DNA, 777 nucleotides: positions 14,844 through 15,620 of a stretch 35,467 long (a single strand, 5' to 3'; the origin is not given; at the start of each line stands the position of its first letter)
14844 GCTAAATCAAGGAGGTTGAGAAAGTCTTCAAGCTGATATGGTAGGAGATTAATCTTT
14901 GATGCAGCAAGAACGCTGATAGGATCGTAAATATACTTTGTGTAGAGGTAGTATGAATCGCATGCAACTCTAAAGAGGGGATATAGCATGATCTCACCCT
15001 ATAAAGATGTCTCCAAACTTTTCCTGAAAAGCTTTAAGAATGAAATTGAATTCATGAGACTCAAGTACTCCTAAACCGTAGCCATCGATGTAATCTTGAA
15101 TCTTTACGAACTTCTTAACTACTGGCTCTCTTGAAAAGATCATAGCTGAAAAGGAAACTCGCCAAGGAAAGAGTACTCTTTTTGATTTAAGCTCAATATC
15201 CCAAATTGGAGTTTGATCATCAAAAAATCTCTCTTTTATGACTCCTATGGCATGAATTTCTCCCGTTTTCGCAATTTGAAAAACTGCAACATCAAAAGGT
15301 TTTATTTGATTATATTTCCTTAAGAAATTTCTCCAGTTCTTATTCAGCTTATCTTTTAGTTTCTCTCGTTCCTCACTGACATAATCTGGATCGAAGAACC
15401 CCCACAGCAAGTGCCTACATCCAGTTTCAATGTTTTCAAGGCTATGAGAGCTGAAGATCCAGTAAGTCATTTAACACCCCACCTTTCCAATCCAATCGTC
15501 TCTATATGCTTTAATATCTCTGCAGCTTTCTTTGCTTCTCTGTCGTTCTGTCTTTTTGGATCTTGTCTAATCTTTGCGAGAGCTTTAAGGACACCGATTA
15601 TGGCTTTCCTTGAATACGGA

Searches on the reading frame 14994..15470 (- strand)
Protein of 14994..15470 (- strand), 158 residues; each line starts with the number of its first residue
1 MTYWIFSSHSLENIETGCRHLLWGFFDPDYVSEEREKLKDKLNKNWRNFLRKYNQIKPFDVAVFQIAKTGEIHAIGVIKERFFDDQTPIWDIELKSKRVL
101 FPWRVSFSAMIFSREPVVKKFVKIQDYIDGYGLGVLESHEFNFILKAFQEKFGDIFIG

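Call 4: search_protein_families(library=pfam, proteins=[window:14994-15470:-], max_evalue=0.01)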
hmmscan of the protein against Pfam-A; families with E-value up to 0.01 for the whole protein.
window:14994-15470:- (158 aa): 0 families

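Call 5: search_protein_families(library=padloc, proteins=[window:14994-15470:-], max_evalue=0.01)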
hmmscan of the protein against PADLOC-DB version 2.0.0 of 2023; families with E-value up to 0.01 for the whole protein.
window:14994-15470:- (158 aa): 0 families

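Call 22: find_homologous_proteins(query=window:14994-15470:-, max_evalue=0.001)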
Query window:14994-15470:- (158 aa): 112 proteins with E <= 0.001 among 125 candidates.
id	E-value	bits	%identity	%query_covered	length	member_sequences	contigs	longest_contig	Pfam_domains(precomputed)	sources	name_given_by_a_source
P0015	1.2e-94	333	91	100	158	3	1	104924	-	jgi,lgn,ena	-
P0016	1.0e-63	232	65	99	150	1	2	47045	-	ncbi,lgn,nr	ncbi:MAG: hypothetical protein PWR13_2 [Archaeoglobi archaeon]|nr:hypothetical protein [Archaeoglobi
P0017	3.2e-63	230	63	99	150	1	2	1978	-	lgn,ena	-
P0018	5.1e-63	230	67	99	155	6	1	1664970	-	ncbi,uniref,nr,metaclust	ncbi:hypothetical protein MJ_1369 [Methanocaldococcus jannaschii DSM 2661]|uniref:Uncharacterized pr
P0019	5.9e-59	217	62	99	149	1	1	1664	-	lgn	-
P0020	6.8e-53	197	55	96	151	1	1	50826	-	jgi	-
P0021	2.9e-52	195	56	97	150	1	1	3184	-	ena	-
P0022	1.2e-50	189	57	96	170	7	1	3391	-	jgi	jgi:hypothetical protein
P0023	2.0e-50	189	56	94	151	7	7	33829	-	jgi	-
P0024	4.4e-50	188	55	96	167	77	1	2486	-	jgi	jgi:hypothetical protein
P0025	5.5e-50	187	53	95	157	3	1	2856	-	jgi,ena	-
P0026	7.2e-50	187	53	100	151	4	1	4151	-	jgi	jgi:hypothetical protein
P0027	7.6e-50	187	52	97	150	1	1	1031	-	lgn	-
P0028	2.0e-49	186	56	97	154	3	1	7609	-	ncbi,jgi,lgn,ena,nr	ncbi:MAG: hypothetical protein LM573_03490 [Thermofilum sp.]|nr:hypothetical protein [Thermofilum sp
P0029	3.3e-49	185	55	96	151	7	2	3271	-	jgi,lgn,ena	jgi:hypothetical protein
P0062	9.4e-47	177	53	96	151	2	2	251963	-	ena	-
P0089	8.7e-45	170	53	96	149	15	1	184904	-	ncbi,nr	ncbi:MAG: EVE domain-containing protein [Candidatus Bathyarchaeota archaeon]|nr:EVE domain-containin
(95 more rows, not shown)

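Call 30: search_solved_structures(query=A1, max_evalue=1, show_alignments=2)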
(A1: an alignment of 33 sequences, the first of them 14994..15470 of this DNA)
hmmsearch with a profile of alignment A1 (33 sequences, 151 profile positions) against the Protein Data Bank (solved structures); distinct sequences matched with E-value up to 1: 1.
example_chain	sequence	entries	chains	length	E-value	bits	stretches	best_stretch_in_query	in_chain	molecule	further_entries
4j2f_A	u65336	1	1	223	0.91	12.4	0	19-76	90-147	Glutathione s-transferase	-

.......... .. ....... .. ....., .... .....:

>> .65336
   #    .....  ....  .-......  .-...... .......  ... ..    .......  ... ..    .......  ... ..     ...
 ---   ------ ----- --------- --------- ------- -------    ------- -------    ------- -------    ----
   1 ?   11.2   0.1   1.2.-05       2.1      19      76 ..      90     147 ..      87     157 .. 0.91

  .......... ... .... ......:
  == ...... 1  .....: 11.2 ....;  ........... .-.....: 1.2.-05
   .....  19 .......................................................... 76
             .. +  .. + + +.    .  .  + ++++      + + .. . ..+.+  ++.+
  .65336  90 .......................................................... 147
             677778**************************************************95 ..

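Call 32: find_encoding_contigs(protein=P0018, flank=10000, max_places=2)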
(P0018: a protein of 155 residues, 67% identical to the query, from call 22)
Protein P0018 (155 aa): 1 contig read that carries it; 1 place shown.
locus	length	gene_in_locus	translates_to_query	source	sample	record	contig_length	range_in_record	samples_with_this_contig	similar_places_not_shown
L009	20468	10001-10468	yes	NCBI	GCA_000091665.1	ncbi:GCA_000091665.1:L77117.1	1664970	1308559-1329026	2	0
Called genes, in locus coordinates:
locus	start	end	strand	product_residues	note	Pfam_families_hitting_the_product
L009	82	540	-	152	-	-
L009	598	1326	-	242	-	PF06745:ATPase, PF23442:DUF7125 (faint)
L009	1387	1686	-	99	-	-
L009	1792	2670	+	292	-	PF01996:F420_ligase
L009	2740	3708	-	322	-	PF00146:NADHdh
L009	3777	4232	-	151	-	PF01058:Oxidored_q6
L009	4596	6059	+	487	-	PF01142:TruD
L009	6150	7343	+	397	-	PF01963:TraB_PrgY_gumN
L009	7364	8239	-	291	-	PF13793:Pribosyltran_N, PF00156:Pribosyltran, PF14681:UPRTase (weak), PF14572:Pribosyl_synth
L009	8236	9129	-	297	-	PF02463:SMC_N (weak), PF00005:ABC_tran, PF13304:AAA_21 (faint)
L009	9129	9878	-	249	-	PF00528:BPD_transp_1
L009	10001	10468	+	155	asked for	-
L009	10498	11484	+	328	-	-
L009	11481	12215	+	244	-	-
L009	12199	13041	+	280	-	PF01255:Prenyltransf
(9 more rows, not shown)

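Call 36: predict_structure(alignment_id=A1)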
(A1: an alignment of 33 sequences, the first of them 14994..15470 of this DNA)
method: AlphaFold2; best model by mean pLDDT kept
length: 158 residues; sequences in the alignment: 33
mean_pLDDT: 86.0   pTM: 0.82
mean pLDDT of the five models: 86.0, 85.9, 85.6, 85.4, 85.2
residues with pLDDT >= 90: 89; 70-90: 42; 50-70: 27; < 50: 0
segments of 3 or more residues with pLDDT < 50: none
pLDDT, mean of each block of 10 residues (from residue 1): 92 95 83 56 75 95 92 97 86 88 94 94 63 89 94 82
secondary structure, 60 per line:
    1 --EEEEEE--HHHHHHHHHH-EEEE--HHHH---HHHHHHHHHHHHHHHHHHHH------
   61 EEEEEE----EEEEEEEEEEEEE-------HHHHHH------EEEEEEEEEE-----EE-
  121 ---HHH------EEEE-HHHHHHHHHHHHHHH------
elements in order: E3-8 H11-20 E22-25 H28-31 H35-54 E61-66 E71-83 H91-96 E103-112 E133-136 H138-152

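Call 41: fold_search(model_id=the predicted structure, library=pdb)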
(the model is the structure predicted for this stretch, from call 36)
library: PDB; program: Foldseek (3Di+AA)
matches with E <= 10: 382; with E <= 0.001: 77
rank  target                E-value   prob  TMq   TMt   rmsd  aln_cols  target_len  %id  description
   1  2hd9                  1.3e-06  1.00  0.53  0.58   6.1       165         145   20  Crystal structure of PH1033 from Pyrococcus horikoshii OT3 (released 2006-12-20)
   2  1wmm                  1.8e-06  1.00  0.53  0.58   6.0       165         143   19  Crystal structure of PH1033 from Pyrococcus horikoshii Ot3 (released 2005-08-23)
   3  2p5d                  3.7e-05  1.00  0.59  0.64   5.1       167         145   12  Crystal structure of MJECL36 from Methanocaldococcus jannaschii DSM 2661 (released 2007-09-18)
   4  7z8w_A                7.7e-05  1.00  0.46  0.51   7.3       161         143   12  Crystal structure of YTHDF2 with compound YLI_DC1_018 (released 2022-03-30)
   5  4rdo_C                8.2e-05  1.00  0.50  0.53   6.2       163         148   13  Structure of YTH-YTHDF2 in the free state (released 2014-12-24)
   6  4rdo_D                8.2e-05  1.00  0.50  0.53   6.3       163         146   13  Structure of YTH-YTHDF2 in the free state (released 2014-12-24)
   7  7ywb_A                8.7e-05  1.00  0.48  0.50   7.0       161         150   13  Crystal structure of YTHDF2 in complex with N6-Methyladenine (released 2022-03-16)
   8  6wea_D                1.3e-04  1.00  0.41  0.40   4.9       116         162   10  YTH domain of human YTHDC1 with a 10mer Oligo Containing N6mA (released 2020-07-15)
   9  7z8p_A                1.4e-04  1.00  0.39  0.42   6.2       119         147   14  Crystal structure of YTHDF2 with compound ZA_166 (released 2022-03-30)
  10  4rdo_F                1.6e-04  1.00  0.47  0.52   6.9       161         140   13  Structure of YTH-YTHDF2 in the free state (released 2014-12-24)
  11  7z8w_B                1.7e-04  1.00  0.50  0.51   6.6       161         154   13  Crystal structure of YTHDF2 with compound YLI_DC1_018 (released 2022-03-30)
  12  7yxe_A                1.8e-04  1.00  0.48  0.51   7.7       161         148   13  Crystal structure of YTHDF2 with compound ZA_143 (released 2022-03-02)
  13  9szp_A                1.9e-04  1.00  0.55  0.63   4.8       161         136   16  Crystal structure of the human YTHDC2 YTH domain in complex with m6A DNA (released 2026-04-01)
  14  4rdo_B                1.9e-04  1.00  0.48  0.52   6.6       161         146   13  Structure of YTH-YTHDF2 in the free state (released 2014-12-24)
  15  9qem_B                1.9e-04  1.00  0.48  0.51   6.3       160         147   13  Crystal structure of YTHDF2 in complex with compound 3 (AI-DF2-11) (released 2025-07-09)
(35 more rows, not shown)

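Call 61: search_protein_families(library=ncbifam, proteins=[window:14994-15470:-], max_evalue=0.01)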
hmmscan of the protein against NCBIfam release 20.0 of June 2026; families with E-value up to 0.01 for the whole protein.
window:14994-15470:- (158 aa): 1 family
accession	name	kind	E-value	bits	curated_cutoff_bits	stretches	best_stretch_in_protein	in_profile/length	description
NF002008.0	PRK00809.1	subfamily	0.0029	17.3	139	1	67-122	53-109/146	hypothetical protein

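Call 84: find_encoding_contigs(protein=P0016, flank=6000, max_places=1)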
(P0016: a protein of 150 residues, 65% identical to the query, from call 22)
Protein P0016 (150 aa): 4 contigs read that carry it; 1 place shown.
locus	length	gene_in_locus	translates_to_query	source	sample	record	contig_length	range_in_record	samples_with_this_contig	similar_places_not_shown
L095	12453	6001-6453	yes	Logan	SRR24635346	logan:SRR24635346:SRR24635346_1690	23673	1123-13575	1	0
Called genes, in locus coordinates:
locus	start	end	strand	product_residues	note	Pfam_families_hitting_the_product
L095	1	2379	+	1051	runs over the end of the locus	-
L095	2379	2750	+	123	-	-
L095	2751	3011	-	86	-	PF05016:ParE_toxin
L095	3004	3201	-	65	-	-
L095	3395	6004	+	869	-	PF01555:N6_N4_Mtase (faint), PF06634:DUF1156, PF03602:Cons_hypoth95 (faint)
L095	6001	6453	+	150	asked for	-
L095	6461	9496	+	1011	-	PF04851:ResIII, PF00176:SNF2-rel_dom, PF00270:DEAD, PF00271:Helicase_C, PF13020:NOV_C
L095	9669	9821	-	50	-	-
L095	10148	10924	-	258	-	PF03167:UDG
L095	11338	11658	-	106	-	-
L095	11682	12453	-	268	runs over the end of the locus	PF00950:ABC-3, PF01032:FecCD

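Call 85: find_encoding_contigs(protein=P0089, flank=6000, max_places=1)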
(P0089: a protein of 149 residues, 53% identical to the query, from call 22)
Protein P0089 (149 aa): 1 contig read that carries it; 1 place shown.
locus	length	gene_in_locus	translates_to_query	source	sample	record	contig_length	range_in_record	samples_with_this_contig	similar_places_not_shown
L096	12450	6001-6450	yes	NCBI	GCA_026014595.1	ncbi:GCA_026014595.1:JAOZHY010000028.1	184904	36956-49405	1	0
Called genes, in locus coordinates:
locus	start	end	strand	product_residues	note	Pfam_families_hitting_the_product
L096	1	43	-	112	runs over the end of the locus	-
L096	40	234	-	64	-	-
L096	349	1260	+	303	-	-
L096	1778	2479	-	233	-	PF26468:GIY_YIG_3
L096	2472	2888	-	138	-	PF21818:DUF6884 (weak)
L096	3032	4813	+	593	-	PF12161:HsdM_N, PF02384:N6_Mtase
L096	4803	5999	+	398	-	PF01420:Methylase_S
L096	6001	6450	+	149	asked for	-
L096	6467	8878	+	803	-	PF04313:HSDR_N, PF00270:DEAD (faint), PF04851:ResIII, PF18766:SWI2_SNF2, PF00271:Helicase_C (faint), PF22679:T1R_D3-like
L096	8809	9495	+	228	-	-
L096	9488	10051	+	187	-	PF01863:YgjP-like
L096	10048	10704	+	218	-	PF00117:GATase, PF07722:Peptidase_C26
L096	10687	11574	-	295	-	PF08843:AbiEii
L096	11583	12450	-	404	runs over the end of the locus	-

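Call 86: find_encoding_contigs(protein=P0062, flank=6000, max_places=1)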
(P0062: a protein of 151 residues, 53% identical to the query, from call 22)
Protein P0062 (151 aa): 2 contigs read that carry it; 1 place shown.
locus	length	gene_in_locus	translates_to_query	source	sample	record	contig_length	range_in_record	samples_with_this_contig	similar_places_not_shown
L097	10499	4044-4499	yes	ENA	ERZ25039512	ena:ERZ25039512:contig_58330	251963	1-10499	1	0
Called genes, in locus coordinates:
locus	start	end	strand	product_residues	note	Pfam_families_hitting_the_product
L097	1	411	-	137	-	?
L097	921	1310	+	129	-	-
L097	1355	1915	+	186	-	PF12161:HsdM_N, PF02384:N6_Mtase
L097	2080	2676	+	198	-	PF02384:N6_Mtase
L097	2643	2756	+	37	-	-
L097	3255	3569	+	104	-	-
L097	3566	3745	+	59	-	-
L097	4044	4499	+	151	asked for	-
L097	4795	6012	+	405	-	PF04313:HSDR_N, PF00176:SNF2-rel_dom (weak), PF04851:ResIII, PF18766:SWI2_SNF2, PF00270:DEAD (weak)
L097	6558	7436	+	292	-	-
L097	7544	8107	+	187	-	PF01863:YgjP-like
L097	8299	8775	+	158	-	-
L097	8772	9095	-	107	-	-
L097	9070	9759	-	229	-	-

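Call 87: find_related_loci(query=A1, collection=metagenome_contigs, flank=7000)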
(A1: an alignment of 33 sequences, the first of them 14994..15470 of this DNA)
Query A1 (158 aa) in metagenome_contigs; peptide patterns used: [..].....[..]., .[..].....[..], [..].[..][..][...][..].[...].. (x = any residue, [..] = any of these).
242 stretches matched a pattern; 147 encode a relative of the query (tblastn E <= 1e-3); the best 80 are kept; 80 distinct loci.
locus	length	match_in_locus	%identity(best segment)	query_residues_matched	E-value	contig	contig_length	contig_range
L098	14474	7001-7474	91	1-158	2e-96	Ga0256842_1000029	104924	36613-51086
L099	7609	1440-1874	56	1-153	4e-54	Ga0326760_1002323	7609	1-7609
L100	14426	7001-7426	55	4-153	8e-54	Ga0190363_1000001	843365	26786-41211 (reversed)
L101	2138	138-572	54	4-150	5e-54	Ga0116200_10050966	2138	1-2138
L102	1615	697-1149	54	1-158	6e-55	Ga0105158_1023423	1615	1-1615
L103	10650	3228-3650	54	4-152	2e-53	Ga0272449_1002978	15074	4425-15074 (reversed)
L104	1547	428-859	55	1-152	2e-55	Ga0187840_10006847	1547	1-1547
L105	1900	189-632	53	1-150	2e-54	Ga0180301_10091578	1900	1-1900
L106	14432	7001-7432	55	1-152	3e-53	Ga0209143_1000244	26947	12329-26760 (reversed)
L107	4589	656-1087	55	1-152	3e-53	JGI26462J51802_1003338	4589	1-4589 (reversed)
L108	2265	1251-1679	52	1-151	9e-54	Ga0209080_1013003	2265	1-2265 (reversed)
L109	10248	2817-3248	55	1-152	3e-53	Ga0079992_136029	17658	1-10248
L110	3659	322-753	53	1-152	3e-53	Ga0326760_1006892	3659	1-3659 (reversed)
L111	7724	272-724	53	1-158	1e-52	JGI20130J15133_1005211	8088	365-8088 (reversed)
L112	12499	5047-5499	53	1-158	1e-52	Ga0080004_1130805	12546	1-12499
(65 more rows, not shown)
